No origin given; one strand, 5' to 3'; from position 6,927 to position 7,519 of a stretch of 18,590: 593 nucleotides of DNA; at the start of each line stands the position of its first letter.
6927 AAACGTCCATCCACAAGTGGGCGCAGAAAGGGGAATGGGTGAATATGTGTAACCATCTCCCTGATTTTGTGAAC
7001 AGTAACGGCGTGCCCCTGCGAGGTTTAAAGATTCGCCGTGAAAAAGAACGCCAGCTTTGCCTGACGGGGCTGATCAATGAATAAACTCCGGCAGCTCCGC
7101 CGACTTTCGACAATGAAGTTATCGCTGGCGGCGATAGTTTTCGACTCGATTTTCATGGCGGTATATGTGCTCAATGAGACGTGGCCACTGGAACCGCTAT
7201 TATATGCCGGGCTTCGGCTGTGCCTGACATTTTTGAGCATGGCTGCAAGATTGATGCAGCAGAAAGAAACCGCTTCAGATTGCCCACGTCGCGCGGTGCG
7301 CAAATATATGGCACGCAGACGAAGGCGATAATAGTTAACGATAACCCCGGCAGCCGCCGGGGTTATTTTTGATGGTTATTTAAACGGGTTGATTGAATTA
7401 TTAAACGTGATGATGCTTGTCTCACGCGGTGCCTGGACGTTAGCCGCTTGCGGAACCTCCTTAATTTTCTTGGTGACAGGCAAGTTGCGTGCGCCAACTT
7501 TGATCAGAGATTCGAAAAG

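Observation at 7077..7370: Possible unannotated membrane protein coupled to the SAR endolysin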

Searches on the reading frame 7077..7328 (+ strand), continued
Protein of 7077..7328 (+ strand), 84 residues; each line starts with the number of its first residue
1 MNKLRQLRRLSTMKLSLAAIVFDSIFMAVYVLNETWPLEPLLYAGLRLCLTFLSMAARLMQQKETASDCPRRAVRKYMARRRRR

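Call 41: find_related_loci(query=A2, collection=viral_contigs, flank=2000)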
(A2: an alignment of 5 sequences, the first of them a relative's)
Query A2 (70 aa) in viral_contigs; peptide patterns used: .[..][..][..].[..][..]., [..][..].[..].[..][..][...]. (x = any residue, [..] = any of these).
139 stretches matched a pattern; 100 encode a relative of the query (tblastn E <= 1e-3); the best 80 are kept; 80 distinct loci.
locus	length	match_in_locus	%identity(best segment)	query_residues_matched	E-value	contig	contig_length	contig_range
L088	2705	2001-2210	100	1-70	6e-44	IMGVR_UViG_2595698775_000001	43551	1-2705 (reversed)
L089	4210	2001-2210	97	1-70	2e-42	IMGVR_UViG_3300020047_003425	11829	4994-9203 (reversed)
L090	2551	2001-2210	90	1-70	6e-40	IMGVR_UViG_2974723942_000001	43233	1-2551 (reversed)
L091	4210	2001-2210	79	1-70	2e-36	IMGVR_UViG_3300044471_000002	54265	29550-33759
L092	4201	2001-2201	73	1-67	3e-31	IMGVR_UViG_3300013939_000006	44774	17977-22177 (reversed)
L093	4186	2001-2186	40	5-66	7e-10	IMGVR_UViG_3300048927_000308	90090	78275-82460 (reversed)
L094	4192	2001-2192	36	5-68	1e-9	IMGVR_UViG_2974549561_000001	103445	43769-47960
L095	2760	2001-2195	37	4-68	1e-9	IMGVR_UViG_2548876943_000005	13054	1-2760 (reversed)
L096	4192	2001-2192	36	5-68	1e-9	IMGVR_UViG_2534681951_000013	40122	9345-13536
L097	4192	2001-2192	36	5-68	3e-9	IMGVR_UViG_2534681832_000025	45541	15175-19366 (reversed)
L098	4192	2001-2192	36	5-68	3e-9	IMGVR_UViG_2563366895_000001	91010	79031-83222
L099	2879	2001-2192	36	5-68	4e-9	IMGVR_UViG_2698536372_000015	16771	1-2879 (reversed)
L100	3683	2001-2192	36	5-68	4e-9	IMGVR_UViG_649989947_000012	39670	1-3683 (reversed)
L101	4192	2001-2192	36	5-68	4e-9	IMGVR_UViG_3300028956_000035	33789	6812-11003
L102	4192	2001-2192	36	5-68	4e-9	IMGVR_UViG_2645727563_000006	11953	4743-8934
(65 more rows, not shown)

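Call 44: search_protein_families(library=ncbifam, proteins=[window:7077-7328:+, L004:1189-1398:+], max_evalue=0.1)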
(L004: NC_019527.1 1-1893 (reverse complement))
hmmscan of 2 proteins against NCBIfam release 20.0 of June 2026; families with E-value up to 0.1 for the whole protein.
window:7077-7328:+ (84 aa): 0 families

L004:1189-1398:+ (70 aa): 1 family
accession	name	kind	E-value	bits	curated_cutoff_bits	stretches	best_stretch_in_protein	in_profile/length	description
TIGR03726.1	strep_RK_lipo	domain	0.062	13.1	20.85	1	21-36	8-23/34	putative cross-wall-targeting lipoprotein signal domain-containing protein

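Call 52: predict_structure(alignment_id=A3)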
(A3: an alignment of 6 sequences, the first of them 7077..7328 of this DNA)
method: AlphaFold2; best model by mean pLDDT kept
length: 84 residues; sequences in the alignment: 6
mean_pLDDT: 69.9   pTM: 0.36
mean pLDDT of the five models: 69.9, 64.1, 63.4, 60.8, 59.5
residues with pLDDT >= 90: 0; 70-90: 47; 50-70: 33; < 50: 4
segments of 3 or more residues with pLDDT < 50: 64-66
pLDDT, mean of each block of 10 residues (from residue 1): 59 70 81 75 81 75 53 67 67
secondary structure, 60 per line:
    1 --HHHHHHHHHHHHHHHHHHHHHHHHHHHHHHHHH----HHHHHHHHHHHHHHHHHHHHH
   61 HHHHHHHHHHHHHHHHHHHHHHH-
elements in order: H3-35 H40-83
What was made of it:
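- Checked: AlphaFold2 gives helices 3-35 and 40-83 with a short loop, at only moderate confidence (mean pLDDT 70) (call 52).
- The AF2 model has only moderate confidence (call 52).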

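Call 54: find_homologous_proteins(query=A2, max_evalue=0.001)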
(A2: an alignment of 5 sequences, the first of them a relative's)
Query A2 (5 sequences) (70 aa, profile of the alignment): 32 proteins with E <= 0.001 among 220 candidates.
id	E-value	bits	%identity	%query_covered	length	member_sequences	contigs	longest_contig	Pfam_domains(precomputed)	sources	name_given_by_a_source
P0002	4.7e-48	179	40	89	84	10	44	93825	-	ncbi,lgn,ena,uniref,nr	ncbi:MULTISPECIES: holin [Enterobacteriaceae]|uniref:holin n=1 Tax=Enterobacteriaceae TaxID=543 RepI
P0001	2.2e-47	176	40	89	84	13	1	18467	-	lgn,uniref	uniref:Holin n=1 Tax=feces metagenome TaxID=1861841 RepID=A0A7M2QNF7_9ZZZZ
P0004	4.7e-47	175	42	74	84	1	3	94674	-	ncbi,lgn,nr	ncbi:TPA: holin [Klebsiella aerogenes]|nr:holin [Klebsiella aerogenes]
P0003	4.9e-47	175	40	89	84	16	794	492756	-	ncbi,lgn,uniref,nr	ncbi:holin [Salmonella enterica]|uniref:Holin n=10 Tax=Salmonella enterica TaxID=28901 RepID=A0A5Y3Q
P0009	2.4e-35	138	37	77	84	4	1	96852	-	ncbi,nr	ncbi:holin [Salmonella enterica]|nr:holin [Salmonella enterica]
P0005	2.4e-31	125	39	87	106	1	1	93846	-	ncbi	ncbi:hypothetical protein ACKUF1_25870 (plasmid) [Escherichia coli]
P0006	6.0e-31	124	42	74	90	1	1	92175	-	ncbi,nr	ncbi:MAG: hypothetical protein [Bacteriophage sp.]|nr:MAG: hypothetical protein [Bacteriophage sp.]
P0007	7.3e-27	111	43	53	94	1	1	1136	-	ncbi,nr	ncbi:hypothetical protein MMT35_25690, partial [Escherichia coli]|nr:hypothetical protein [Escherich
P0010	1.3e-24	104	90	100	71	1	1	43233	PF25612.2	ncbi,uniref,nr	ncbi:holin [Aeromonas phage 2_D05]|uniref:Holin n=1 Tax=Aeromonas phage 2_D05 TaxID=2588098 RepID=A0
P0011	1.7e-24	103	94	100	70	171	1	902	PF25612.2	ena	-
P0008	4.1e-24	102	-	-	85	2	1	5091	-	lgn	-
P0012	8.0e-24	101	90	97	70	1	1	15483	PF25612.2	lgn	-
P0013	2.0e-23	100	80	100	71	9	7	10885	PF25612.2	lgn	-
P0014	2.2e-23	100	90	96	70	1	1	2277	PF25612.2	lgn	-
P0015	6.6e-23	98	80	99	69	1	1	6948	PF25612.2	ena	-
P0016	1.3e-22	97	84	100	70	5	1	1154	PF25612.2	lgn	-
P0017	2.0e-22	97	87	97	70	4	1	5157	PF25612.2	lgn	-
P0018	2.0e-21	93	71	97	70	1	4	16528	PF25612.2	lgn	-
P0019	5.5e-21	92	76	97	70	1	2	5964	PF25612.2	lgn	-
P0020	6.3e-21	92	72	97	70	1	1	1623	PF25612.2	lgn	-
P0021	6.5e-21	92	75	96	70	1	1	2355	PF25612.2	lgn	-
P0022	8.8e-21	91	74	97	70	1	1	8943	PF25612.2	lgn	-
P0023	2.5e-20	90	78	97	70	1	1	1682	PF25612.2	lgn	-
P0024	4.2e-20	89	75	96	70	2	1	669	PF25612.2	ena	-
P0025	6.4e-20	88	75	96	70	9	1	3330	PF25612.2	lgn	-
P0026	6.6e-20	88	73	96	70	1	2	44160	PF25612.2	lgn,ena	-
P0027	7.0e-20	88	72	96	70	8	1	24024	PF25612.2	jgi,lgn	jgi:hypothetical protein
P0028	9.5e-20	88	64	96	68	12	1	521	PF25612.2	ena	-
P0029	1.6e-18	84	75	97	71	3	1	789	PF25612.2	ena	-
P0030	9.7e-17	78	57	96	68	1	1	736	PF25612.2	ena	-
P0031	2.0e-15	74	96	77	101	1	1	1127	PF25612.2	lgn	-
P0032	1.5e-9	55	98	60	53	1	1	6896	PF25612.2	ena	-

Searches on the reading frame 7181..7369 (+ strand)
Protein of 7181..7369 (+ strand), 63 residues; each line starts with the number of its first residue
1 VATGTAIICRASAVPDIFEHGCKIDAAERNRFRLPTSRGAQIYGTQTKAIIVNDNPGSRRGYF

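Call 13: search_protein_families(library=phrogs, proteins=[window:7181-7369:+], max_evalue=0.01)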
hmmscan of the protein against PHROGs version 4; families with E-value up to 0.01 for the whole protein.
window:7181-7369:+ (63 aa): 0 families

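Call 14: search_protein_families(library=pfam, proteins=[window:7181-7369:+], max_evalue=1)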
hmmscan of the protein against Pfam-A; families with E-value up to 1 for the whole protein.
window:7181-7369:+ (63 aa): 0 families
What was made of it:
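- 7181..7372 (+): The 'lydE' frame: GTG start, 63 codons here, nested in lydD in another frame and running through the terminator hairpin. It is probably not a functional gene. It has no PHROG or Pfam match (calls 13, 14).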
